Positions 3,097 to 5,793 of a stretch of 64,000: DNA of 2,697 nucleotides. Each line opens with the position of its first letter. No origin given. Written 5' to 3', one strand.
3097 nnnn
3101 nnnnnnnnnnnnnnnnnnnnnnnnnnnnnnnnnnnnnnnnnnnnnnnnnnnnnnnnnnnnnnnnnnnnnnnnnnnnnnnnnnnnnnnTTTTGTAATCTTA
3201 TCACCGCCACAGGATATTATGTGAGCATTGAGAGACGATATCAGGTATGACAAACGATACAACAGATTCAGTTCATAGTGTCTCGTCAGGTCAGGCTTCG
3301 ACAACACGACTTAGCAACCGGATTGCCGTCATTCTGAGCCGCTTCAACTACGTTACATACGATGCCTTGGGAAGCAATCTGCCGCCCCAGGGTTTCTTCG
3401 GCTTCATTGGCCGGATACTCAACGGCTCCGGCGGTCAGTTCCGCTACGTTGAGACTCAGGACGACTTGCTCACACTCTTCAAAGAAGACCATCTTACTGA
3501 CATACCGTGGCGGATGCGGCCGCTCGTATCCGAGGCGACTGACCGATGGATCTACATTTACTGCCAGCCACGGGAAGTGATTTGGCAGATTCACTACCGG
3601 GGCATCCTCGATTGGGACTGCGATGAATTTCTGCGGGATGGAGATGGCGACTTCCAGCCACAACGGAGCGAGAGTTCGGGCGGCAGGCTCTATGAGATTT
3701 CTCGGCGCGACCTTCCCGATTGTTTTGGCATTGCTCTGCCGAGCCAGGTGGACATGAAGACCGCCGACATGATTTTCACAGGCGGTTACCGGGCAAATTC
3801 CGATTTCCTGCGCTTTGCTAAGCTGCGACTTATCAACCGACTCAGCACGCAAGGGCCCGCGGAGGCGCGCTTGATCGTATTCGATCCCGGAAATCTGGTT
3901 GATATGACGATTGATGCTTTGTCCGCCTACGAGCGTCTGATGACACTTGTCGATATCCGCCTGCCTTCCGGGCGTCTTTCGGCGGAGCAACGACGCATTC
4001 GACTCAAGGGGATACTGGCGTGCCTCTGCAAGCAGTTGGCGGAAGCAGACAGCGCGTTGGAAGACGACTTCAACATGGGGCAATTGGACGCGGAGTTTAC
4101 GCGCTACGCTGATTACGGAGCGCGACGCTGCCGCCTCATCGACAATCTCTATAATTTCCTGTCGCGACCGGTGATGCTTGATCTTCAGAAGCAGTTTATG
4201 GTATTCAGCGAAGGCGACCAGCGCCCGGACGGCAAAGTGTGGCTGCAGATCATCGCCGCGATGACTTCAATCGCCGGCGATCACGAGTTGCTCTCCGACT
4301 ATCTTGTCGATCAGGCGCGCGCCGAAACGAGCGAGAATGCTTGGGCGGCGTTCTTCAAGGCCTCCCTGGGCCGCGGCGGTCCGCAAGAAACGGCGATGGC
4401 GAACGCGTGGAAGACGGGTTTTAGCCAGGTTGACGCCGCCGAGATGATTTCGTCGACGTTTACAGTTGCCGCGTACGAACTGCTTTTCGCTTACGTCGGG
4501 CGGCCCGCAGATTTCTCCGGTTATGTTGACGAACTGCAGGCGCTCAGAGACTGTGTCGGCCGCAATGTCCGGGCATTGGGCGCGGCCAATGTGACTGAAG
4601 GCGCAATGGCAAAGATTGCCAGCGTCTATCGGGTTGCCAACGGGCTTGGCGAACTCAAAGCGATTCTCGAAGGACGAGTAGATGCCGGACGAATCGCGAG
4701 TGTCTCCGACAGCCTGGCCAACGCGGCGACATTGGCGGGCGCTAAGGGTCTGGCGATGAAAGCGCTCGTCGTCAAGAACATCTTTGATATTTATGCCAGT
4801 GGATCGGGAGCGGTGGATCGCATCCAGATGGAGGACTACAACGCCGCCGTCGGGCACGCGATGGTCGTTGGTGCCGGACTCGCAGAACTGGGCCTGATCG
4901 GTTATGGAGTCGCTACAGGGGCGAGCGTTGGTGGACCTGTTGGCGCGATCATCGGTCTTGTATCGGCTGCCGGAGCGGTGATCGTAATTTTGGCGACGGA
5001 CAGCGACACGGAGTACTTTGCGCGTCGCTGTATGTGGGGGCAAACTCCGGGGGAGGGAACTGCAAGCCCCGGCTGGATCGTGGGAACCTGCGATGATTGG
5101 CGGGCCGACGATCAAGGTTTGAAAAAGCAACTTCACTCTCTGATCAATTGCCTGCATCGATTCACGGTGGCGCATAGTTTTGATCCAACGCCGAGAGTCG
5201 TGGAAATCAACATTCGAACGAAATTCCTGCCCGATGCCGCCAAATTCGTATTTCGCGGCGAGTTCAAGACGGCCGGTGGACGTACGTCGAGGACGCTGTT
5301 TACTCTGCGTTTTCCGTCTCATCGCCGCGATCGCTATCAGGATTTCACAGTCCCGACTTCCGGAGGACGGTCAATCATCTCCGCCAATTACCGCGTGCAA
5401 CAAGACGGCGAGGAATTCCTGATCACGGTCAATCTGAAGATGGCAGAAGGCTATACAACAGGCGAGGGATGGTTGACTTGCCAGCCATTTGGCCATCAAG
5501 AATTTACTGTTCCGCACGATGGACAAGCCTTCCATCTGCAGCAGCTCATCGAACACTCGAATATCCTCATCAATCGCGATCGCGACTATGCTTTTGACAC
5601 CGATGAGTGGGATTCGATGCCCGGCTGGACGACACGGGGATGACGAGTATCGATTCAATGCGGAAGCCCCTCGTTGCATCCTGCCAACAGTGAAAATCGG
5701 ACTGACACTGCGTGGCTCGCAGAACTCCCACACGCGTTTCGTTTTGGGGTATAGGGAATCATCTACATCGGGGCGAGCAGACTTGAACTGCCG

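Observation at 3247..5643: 798-aa protein with central glycine-zipper helix: possible membrane-active partner or non-canonical immunity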

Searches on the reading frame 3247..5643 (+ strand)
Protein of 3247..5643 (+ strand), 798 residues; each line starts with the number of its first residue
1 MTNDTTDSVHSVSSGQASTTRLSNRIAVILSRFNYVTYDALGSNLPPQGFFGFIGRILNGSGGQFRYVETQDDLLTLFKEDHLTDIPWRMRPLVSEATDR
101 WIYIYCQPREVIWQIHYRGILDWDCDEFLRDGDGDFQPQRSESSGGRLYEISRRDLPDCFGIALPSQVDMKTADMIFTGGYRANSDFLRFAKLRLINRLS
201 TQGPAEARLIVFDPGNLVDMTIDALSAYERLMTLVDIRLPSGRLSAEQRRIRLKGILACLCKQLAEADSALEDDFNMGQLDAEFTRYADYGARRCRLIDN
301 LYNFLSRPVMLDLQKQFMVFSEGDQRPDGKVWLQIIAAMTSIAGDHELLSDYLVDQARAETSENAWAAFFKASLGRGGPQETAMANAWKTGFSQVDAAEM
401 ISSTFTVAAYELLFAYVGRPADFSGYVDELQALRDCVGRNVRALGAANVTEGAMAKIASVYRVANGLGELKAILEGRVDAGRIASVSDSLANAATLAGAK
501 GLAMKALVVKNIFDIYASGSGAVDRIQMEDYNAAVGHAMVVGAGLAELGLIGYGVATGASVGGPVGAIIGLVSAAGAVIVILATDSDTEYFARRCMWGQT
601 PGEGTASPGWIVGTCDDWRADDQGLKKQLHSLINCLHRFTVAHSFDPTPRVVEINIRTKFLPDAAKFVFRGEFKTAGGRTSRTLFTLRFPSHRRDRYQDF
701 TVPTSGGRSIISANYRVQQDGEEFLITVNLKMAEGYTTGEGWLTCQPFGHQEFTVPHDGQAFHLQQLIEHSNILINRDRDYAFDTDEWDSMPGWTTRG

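Call 4: search_protein_families(library=pfam, proteins=[window:3247-5643:+], max_evalue=0.1)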
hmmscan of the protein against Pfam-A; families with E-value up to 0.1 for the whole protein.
window:3247-5643:+ (798 aa): 0 families

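Call 5: search_protein_families(library=ncbifam, proteins=[window:3247-5643:+], max_evalue=0.1)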
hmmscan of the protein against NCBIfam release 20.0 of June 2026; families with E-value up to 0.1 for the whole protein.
window:3247-5643:+ (798 aa): 0 families

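Call 6: search_protein_families(library=padloc, proteins=[window:3247-5643:+], max_evalue=0.1)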
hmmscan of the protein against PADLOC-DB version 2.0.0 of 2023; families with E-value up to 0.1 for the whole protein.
window:3247-5643:+ (798 aa): 0 families

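Call 7: search_solved_structures(query=window:3247-5643:+, max_evalue=10)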
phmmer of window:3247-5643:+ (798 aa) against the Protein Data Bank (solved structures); distinct sequences matched with E-value up to 10: 2.
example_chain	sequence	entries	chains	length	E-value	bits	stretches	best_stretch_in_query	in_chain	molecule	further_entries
6ok0_A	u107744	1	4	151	0.031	15.5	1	308-408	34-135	Sel1 repeat protein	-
7qog_M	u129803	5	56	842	1.3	10.2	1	465-579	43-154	Cargo protein 1 gp45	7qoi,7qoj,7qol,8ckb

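Call 8: find_homologous_proteins(query=window:3247-5643:+, max_evalue=0.001)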
Query window:3247-5643:+ (798 aa): 8 proteins with E <= 0.001 among 8000 candidates.
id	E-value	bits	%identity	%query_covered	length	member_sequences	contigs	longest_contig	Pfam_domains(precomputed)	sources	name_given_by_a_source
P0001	0.0e+0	1246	67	99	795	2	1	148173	-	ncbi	-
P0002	0.0e+0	1141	62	100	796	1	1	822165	-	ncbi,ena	-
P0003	7.1e-194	664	40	99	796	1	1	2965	-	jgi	jgi:hypothetical protein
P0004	1.7e-178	613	39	99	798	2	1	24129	-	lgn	-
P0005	9.9e-178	611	39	99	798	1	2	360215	-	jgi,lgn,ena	-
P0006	7.4e-176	605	39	99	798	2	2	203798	-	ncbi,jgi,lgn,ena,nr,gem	ncbi:MAG: hypothetical protein CVT49_00185 [candidate division Zixibacteria bacterium HGW-Zixibacter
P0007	2.0e-138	481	33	99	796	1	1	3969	-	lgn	-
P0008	1.4e-134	468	33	99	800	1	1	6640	-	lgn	-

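Call 10: find_encoding_contigs(protein=P0001, flank=8000, max_places=2)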
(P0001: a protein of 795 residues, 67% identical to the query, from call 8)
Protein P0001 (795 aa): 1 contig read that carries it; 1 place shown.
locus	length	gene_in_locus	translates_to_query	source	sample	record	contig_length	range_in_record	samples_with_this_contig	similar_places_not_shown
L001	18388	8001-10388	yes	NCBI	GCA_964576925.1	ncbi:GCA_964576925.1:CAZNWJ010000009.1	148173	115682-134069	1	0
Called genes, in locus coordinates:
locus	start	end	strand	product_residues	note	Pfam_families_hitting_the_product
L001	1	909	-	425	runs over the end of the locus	PF00464:SHMT, PF00155:Aminotran_1_2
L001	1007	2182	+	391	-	PF08713:DNA_alkylation, PF13646:HEAT_2 (faint), PF02985:HEAT (faint)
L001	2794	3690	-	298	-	PF03795:YCII (weak), PF08327:AHSA1 (weak)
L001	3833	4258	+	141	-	-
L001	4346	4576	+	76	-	-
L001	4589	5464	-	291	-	PF02826:2-Hacid_dh_C (weak), PF03446:NAD_binding_2, PF03807:F420_oxidored (weak), PF14833:NAD_binding_11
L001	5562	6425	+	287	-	PF03618:Kinase-PPPase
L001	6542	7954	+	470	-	PF14412:AHH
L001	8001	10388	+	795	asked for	-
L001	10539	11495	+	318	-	-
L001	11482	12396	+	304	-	-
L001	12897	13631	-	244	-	-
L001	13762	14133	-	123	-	PF13411:MerR_1, PF00376:MerR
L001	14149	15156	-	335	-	PF01210:NAD_Gly3P_dh_N, PF07479:NAD_Gly3P_dh_C, PF20618:GPD_NAD_C_bact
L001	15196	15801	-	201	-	PF02660:G3P_acyltransf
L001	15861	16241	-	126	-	-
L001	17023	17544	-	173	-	PF01196:Ribosomal_L17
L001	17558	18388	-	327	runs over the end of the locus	PF01193:RNA_pol_L, PF01000:RNA_pol_A_bac, PF03118:RNA_pol_A_CTD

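Call 11: find_encoding_contigs(protein=P0002, flank=8000, max_places=2)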
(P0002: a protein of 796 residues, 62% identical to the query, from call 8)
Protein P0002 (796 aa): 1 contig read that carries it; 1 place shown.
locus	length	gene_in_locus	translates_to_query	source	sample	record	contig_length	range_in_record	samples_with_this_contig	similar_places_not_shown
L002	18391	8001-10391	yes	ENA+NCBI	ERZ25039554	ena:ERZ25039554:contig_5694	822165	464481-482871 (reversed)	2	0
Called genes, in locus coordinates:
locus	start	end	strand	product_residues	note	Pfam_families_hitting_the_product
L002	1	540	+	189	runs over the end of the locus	-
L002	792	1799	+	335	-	PF05488:PAAR_motif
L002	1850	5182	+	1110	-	-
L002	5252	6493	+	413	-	-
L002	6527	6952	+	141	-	-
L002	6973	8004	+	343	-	-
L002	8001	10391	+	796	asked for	-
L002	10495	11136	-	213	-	PF13598:DUF4139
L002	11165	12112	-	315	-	PF13600:DUF4140, PF13598:DUF4139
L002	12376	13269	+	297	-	-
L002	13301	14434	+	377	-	-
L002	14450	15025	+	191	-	-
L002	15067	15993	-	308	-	PF03741:TerC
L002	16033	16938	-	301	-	PF00359:PTS_EIIA_2, PF00571:CBS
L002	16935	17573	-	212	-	PF04367:DUF502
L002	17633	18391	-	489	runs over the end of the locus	PF00361:Proton_antipo_M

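Call 12: find_encoding_contigs(protein=P0006, flank=8000, max_places=3)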
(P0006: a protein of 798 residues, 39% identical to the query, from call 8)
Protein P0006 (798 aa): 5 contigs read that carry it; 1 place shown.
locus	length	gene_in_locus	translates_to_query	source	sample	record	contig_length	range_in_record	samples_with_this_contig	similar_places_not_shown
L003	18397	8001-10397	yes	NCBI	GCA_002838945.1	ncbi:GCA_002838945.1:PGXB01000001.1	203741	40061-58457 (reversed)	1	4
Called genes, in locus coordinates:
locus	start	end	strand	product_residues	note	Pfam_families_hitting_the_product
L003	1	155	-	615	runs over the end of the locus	PF00069:Pkinase, PF07714:PK_Tyr_Ser-Thr, PF01636:APH (weak)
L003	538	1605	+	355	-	PF05488:PAAR_motif, PF17802:SpaA (faint)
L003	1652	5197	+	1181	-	-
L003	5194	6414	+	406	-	-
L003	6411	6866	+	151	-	PF08786:DcrB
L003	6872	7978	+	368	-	-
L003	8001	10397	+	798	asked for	-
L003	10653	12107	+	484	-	PF02861:Clp_N, PF05621:TniB (weak), PF13191:AAA_16 (faint), PF00004:AAA, PF17871:AAA_lid_9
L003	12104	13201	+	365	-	PF07724:AAA_2, PF00004:AAA, PF07728:AAA_5, PF10431:ClpB_D2-small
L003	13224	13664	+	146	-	PF05591:T6SS_VipA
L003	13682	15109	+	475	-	PF17541:TssC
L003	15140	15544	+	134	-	PF17642:TssD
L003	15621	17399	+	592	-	PF05954:Phage_GPD, PF04717:Phage_base_V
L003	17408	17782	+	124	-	PF04965:GPW_gp25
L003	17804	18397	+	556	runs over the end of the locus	-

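Call 16: find_encoding_contigs(protein=P0005, flank=10000, max_places=3)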
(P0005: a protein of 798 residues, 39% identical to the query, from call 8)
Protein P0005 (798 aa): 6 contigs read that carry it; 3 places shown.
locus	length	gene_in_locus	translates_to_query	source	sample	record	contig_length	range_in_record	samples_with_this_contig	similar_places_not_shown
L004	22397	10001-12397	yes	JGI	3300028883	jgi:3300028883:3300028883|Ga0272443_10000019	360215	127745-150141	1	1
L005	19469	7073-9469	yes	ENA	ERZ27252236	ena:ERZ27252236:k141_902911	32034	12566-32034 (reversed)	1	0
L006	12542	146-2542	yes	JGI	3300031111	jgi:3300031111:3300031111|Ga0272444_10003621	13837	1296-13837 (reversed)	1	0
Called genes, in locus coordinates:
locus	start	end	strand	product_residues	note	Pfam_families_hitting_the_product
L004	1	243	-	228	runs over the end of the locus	-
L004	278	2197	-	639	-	PF00069:Pkinase, PF07714:PK_Tyr_Ser-Thr, PF01636:APH (weak)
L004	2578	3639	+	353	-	-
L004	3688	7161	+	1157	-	-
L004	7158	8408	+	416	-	PF13360:PQQ_2 (faint)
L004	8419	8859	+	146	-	PF08786:DcrB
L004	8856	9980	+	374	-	-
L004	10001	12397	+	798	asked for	-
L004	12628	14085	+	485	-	PF02861:Clp_N, PF05621:TniB (weak), PF13191:AAA_16 (faint), PF23569:NBD_SMAX1 (faint), PF00004:AAA, PF17871:AAA_lid_9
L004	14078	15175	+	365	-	PF07724:AAA_2, PF00004:AAA, PF07728:AAA_5, PF10431:ClpB_D2-small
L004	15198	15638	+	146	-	PF05591:T6SS_VipA (weak)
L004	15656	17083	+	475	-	PF17541:TssC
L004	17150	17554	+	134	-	PF17642:TssD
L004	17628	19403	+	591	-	PF05954:Phage_GPD, PF04717:Phage_base_V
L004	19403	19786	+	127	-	PF04965:GPW_gp25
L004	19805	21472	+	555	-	-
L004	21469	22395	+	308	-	PF06996:T6SS_TssG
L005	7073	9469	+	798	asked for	-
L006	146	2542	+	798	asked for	-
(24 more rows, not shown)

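Call 17: find_encoding_contigs(protein=P0004, flank=10000, max_places=2)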
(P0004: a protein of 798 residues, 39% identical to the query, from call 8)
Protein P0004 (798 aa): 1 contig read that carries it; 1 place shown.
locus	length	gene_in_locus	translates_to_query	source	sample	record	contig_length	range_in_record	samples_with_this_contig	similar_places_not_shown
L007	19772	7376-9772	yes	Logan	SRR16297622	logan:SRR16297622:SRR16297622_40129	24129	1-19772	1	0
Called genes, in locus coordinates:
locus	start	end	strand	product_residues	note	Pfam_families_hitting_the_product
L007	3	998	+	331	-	?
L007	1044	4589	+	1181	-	-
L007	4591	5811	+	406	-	-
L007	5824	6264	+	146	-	PF08786:DcrB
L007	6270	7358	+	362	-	-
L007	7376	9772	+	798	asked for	-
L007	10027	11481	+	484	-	PF02861:Clp_N, PF05621:TniB (weak), PF13191:AAA_16 (faint), PF00004:AAA, PF17871:AAA_lid_9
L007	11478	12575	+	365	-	PF13401:AAA_22 (faint), PF07724:AAA_2, PF00004:AAA, PF07728:AAA_5, PF10431:ClpB_D2-small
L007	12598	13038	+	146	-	PF05591:T6SS_VipA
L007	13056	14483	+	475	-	PF17541:TssC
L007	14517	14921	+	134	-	PF17642:TssD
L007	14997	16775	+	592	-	PF05954:Phage_GPD, PF04717:Phage_base_V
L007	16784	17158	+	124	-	PF04965:GPW_gp25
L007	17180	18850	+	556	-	-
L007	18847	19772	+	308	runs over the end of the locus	PF06996:T6SS_TssG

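Call 20: search_protein_representatives(protein=window:3247-5643:+)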
Query: 798 residues. Proteins with E-value up to 0.001 (for the whole library): 92; up to 1e-10: 19; up to 1e-30: 12. The best 92 are listed.
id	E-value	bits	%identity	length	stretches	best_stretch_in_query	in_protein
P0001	0.0e+00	1245.7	67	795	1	1-794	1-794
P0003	2.3e-194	664.2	41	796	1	3-794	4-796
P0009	1.1e-141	489.9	36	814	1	1-794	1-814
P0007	6.4e-139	480.9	34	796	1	3-794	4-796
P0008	4.3e-135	468.2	34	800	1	8-792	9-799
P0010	5.3e-129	448.1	35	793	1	13-794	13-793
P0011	1.2e-112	393.9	33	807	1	10-796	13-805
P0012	1.8e-107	376.8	37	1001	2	205-795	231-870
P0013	5.6e-103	362.0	35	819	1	3-793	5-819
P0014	4.7e-71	256.4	39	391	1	457-795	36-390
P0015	7.8e-66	239.1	50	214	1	580-793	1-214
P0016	1.5e-52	195.2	40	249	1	539-794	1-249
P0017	2.2e-25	105.4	32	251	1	30-239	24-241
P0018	2.1e-18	82.3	25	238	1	325-538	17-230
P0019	5.5e-15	71.0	23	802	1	281-680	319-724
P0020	3.6e-14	68.3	38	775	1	509-644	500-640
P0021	5.7e-11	57.7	35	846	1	499-645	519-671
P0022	9.3e-11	57.0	37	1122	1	468-643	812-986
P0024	4.4e-10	54.8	34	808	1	511-642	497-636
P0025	8.2e-10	53.9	31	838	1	480-642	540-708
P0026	9.7e-10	53.6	33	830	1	485-667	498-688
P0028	4.1e-09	51.6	32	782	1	509-641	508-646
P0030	1.4e-08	49.8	33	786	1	480-671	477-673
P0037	3.2e-07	45.3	40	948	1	521-653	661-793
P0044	1.2e-06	43.5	22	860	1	234-639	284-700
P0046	2.7e-06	42.2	28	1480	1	504-698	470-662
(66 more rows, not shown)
